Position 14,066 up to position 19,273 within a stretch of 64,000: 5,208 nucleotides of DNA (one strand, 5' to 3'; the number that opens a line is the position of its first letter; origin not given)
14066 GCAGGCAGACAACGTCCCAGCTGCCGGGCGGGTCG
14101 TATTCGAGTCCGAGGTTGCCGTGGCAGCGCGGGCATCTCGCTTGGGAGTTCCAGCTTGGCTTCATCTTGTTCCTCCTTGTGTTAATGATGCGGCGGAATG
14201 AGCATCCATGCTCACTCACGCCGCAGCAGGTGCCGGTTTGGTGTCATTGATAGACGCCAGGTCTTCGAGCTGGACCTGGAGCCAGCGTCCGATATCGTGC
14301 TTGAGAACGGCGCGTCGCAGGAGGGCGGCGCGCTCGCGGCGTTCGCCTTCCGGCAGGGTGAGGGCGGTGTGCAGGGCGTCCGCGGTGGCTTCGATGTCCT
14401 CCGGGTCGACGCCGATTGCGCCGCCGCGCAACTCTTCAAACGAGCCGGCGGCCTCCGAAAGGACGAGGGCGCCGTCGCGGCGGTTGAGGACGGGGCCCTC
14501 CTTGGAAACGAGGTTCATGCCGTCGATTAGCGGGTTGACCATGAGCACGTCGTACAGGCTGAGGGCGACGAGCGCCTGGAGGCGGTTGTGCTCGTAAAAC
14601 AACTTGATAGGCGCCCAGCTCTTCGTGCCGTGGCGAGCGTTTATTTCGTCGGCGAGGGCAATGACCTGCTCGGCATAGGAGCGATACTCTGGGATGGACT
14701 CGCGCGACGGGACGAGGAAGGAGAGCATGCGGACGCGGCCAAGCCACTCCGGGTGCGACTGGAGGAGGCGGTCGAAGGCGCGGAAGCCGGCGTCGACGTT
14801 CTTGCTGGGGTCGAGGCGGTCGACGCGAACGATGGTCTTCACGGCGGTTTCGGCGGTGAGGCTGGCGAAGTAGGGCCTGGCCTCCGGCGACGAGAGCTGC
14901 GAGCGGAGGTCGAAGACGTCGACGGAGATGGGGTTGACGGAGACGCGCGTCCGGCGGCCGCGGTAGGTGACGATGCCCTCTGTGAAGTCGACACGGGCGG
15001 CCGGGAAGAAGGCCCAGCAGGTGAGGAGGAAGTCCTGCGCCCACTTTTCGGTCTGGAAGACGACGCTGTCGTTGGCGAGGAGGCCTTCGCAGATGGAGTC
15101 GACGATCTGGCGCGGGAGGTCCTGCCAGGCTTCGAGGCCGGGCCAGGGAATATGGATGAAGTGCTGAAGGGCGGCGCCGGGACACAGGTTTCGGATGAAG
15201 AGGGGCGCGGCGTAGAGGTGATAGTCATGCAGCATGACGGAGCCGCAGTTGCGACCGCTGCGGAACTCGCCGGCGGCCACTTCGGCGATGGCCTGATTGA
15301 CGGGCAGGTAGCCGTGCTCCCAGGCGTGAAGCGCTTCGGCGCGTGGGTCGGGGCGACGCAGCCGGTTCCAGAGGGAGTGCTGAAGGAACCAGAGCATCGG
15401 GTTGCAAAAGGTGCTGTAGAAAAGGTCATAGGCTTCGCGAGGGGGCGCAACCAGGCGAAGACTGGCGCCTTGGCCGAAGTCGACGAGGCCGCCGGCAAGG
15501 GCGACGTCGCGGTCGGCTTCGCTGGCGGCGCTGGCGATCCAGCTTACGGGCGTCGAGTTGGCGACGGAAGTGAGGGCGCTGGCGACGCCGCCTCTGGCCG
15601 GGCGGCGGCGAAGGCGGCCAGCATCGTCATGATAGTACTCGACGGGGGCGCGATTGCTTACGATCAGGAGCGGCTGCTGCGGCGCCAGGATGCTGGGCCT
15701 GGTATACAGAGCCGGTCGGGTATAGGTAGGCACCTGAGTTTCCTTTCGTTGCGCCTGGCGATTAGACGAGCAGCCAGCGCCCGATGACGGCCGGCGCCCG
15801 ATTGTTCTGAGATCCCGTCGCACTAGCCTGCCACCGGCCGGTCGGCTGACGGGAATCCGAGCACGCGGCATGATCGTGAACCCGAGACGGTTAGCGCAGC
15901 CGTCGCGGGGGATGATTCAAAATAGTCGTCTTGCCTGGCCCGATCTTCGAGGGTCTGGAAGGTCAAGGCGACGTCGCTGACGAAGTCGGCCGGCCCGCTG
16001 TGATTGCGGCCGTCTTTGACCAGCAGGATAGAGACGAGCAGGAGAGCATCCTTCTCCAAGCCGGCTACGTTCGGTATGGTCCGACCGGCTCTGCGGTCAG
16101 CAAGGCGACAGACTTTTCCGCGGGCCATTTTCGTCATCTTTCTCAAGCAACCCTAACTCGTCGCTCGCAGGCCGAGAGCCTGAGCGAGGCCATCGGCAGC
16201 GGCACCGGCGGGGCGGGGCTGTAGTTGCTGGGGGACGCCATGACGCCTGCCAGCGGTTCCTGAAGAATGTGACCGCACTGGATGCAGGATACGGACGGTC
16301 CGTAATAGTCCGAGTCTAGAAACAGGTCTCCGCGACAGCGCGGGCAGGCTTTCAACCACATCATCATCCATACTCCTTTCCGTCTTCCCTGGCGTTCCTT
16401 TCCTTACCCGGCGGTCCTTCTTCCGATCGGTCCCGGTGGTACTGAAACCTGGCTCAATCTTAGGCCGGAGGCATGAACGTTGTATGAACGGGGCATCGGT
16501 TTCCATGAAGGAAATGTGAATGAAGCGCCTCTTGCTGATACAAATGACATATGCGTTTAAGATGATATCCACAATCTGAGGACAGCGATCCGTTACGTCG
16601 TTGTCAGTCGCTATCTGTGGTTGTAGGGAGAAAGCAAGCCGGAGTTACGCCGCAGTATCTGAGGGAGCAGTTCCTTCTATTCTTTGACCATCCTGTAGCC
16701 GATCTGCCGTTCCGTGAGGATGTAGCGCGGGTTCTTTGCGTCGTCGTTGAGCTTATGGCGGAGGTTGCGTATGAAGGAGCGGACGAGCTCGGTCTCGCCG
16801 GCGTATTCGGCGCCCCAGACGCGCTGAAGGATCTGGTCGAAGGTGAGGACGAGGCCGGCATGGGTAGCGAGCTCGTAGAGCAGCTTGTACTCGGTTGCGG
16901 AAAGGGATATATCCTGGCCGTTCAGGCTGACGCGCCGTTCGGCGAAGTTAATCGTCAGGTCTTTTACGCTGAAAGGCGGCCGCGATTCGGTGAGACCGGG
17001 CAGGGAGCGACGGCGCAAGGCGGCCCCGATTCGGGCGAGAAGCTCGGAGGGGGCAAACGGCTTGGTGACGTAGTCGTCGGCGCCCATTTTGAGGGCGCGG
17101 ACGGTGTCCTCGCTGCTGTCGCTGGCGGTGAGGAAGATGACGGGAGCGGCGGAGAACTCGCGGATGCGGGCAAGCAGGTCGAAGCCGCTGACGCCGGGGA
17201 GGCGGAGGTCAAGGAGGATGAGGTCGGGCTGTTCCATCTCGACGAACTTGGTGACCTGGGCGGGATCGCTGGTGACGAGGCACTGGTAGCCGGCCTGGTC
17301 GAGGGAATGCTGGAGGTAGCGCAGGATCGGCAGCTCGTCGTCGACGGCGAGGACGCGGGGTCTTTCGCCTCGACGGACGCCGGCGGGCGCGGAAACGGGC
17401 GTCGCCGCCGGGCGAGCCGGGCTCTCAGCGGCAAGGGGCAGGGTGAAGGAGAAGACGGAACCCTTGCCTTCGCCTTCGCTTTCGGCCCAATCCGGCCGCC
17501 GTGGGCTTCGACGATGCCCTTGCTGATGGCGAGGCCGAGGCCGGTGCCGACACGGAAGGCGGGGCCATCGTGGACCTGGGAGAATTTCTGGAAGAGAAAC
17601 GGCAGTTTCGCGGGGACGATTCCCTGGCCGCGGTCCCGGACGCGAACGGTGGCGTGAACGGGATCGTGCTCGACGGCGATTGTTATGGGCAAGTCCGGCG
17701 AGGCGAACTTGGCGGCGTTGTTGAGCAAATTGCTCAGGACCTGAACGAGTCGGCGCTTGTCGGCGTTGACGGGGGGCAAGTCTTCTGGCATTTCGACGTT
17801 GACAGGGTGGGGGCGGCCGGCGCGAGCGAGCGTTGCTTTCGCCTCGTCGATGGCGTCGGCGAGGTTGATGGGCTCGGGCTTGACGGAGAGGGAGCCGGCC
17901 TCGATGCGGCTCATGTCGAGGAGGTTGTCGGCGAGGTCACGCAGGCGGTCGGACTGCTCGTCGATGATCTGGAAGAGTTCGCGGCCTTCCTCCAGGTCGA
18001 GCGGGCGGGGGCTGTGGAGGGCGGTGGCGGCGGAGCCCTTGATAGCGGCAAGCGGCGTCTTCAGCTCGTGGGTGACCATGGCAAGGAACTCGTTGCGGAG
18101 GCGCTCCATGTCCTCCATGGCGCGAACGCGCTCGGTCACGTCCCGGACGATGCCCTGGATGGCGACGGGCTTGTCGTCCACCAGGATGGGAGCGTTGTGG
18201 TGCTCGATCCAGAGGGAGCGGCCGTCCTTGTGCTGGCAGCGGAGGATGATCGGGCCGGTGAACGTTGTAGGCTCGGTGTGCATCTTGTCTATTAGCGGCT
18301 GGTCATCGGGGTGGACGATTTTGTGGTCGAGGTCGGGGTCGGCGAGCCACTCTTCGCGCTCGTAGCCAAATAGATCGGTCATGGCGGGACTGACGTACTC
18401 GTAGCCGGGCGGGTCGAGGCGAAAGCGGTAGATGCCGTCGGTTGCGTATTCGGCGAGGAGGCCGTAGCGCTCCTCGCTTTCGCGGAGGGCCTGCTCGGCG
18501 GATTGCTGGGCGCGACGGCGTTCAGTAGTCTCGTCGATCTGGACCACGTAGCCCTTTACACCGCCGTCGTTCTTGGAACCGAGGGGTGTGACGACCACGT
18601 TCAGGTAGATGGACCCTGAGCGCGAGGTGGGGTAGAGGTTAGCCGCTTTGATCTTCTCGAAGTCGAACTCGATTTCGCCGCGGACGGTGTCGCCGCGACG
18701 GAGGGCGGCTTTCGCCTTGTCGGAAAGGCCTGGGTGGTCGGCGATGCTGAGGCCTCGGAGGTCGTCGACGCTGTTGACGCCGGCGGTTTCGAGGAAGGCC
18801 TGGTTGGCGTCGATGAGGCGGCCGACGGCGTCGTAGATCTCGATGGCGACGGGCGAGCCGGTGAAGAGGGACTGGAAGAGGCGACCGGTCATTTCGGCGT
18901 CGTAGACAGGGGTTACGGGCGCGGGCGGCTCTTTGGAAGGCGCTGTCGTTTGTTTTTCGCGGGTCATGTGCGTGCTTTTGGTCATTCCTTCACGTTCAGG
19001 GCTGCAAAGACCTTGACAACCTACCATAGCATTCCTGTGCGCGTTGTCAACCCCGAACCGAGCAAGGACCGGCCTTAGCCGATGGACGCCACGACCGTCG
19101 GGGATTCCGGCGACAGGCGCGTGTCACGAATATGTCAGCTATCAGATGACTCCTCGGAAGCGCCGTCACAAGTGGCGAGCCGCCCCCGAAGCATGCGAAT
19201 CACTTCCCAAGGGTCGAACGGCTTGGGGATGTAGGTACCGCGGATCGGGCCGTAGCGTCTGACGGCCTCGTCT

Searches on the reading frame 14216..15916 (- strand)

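Call 51: search_protein_families(library=pfam, proteins=[window:14216-15916:-], max_evalue=0.001)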
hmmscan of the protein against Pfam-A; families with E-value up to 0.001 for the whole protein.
window:14216-15916:- (566 aa): 1 family
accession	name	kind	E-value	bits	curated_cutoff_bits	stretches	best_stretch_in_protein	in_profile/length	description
PF00982.27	Glyco_transf_20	-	1.9e-97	327.4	32.5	1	83-554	3-472/473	Glycosyltransferase family 20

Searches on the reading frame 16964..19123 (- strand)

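Call 51: search_protein_families(library=pfam, proteins=[window:16964-19123:-], max_evalue=0.001)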
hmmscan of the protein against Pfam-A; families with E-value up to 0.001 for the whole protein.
window:16964-19123:- (719 aa): 7 families
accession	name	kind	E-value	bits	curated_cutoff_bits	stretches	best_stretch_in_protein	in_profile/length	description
PF02518.31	HATPase_c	-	1.8e-20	73.9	26.4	1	455-546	2-92/111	Histidine kinase-, DNA gyrase B-, and HSP90-like ATPase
PF00512.31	HisKA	-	1.7e-17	63.6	26.9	1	343-410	2-66/66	His Kinase A (phospho-acceptor) domain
PF13426.13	PAS_9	-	1.4e-13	51.4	27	2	242-331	14-103/103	PAS domain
PF08447.18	PAS_3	-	3.3e-10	40.5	25.6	1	243-326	3-89/89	PAS fold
PF08448.16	PAS_4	-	4.9e-10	40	23.1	0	241-334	17-110/110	PAS fold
PF13188.13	PAS_8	-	1.3e-09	38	21.8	1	82-131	2-51/65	PAS domain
PF00989.32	PAS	-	1.1e-05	25.9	22.6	0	243-329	25-113/113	PAS fold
